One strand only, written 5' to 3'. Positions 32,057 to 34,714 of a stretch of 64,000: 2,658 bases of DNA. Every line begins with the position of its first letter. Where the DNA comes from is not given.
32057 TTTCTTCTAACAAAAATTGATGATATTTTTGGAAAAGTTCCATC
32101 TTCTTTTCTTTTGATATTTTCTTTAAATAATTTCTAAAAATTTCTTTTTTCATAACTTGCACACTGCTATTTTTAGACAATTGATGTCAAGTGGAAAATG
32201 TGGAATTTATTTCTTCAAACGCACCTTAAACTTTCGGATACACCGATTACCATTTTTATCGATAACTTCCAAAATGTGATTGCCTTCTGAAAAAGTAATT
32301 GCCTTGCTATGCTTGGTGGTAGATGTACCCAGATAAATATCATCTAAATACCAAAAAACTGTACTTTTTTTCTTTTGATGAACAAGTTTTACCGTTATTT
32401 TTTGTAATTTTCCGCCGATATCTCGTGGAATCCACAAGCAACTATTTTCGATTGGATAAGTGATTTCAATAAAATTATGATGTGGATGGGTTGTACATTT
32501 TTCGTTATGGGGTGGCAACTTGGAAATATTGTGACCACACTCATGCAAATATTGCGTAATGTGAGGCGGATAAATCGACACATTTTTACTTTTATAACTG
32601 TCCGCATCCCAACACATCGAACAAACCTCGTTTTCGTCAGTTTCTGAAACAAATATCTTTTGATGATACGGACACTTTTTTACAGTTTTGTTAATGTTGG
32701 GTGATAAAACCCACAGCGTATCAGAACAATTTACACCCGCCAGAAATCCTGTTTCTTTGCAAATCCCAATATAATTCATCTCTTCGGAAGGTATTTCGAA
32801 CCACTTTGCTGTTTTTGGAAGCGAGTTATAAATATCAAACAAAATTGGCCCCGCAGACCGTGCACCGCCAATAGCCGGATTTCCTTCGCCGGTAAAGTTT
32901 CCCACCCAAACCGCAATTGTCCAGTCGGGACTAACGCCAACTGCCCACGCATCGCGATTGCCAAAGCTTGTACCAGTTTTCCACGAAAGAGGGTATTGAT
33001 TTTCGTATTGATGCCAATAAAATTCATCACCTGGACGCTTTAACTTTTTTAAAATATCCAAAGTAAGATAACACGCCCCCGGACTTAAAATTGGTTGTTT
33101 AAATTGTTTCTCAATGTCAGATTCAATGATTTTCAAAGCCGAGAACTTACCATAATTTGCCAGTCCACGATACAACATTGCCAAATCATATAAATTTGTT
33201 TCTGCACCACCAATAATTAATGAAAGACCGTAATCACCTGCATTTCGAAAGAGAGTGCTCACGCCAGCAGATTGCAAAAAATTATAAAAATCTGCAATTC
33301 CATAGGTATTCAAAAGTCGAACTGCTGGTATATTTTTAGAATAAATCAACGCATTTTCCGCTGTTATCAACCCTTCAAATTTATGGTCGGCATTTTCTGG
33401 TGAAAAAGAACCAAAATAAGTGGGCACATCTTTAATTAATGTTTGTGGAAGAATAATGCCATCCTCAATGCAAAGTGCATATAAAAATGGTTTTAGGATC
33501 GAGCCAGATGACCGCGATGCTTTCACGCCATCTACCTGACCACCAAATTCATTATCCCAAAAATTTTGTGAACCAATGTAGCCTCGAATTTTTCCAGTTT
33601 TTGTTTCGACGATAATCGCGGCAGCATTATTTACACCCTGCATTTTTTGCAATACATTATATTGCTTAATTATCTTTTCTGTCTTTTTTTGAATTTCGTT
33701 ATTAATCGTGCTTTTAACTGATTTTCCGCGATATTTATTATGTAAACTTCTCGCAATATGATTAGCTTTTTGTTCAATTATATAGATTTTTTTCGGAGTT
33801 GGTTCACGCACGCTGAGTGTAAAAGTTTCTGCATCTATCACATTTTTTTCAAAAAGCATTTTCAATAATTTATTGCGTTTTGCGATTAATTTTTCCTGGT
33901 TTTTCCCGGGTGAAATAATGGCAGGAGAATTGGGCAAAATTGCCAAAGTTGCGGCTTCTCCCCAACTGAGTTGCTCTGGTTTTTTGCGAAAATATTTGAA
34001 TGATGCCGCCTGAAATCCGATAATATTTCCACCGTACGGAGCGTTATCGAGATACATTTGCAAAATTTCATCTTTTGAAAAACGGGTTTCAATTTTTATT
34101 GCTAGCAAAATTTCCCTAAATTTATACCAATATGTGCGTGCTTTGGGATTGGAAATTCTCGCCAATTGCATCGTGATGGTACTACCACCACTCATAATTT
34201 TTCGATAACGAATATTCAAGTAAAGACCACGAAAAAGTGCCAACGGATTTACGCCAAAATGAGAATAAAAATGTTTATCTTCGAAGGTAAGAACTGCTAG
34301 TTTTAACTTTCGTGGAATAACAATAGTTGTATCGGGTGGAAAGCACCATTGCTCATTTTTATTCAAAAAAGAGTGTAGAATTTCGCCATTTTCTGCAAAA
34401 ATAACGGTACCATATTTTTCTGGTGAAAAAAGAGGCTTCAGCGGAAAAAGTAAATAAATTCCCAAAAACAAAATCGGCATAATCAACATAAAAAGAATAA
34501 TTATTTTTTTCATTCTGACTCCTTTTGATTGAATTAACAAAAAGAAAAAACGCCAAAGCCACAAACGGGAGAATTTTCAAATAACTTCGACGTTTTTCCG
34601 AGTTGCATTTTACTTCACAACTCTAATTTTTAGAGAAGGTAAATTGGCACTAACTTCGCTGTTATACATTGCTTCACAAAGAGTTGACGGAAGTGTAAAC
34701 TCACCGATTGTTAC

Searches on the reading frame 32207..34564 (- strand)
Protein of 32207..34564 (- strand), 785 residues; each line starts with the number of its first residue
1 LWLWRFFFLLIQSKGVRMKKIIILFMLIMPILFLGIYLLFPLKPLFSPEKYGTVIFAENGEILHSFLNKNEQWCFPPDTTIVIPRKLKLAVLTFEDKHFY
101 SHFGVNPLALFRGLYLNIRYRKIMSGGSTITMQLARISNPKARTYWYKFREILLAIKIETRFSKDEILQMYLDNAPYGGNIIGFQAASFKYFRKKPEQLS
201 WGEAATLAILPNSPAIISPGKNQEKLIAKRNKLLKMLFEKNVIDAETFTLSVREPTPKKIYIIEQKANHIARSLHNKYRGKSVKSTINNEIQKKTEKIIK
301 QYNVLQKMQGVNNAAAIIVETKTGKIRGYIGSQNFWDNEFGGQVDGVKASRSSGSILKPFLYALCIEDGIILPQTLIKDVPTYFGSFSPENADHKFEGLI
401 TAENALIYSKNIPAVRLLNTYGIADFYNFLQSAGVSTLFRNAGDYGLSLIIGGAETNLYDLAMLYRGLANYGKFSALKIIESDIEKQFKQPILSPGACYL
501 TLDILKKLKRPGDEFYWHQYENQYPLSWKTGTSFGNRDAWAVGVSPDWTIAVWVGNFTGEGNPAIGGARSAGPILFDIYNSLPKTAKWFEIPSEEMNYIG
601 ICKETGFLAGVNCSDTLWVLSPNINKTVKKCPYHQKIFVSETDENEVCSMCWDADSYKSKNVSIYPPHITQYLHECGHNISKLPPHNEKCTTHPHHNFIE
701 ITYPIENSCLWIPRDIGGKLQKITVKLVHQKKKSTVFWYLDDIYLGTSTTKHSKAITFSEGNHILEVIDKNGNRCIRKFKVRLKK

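Call 77: search_protein_families(library=pfam, proteins=[window:32207-34564:-], max_evalue=0.00001)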
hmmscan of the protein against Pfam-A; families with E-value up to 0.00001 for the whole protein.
window:32207-34564:- (785 aa): 3 families
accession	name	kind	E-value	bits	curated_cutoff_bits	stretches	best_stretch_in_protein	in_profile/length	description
PF00912.28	Transgly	-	5.4e-49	166.5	27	1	82-236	21-176/178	Transglycosylase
PF00905.27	Transpeptidase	-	5.3e-16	59.1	22.1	1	315-575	2-294/299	Penicillin binding protein transpeptidase domain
PF06832.18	BiPBP_C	-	1.5e-13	50.9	26.8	1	699-774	12-85/90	Penicillin-Binding Protein C-terminus Family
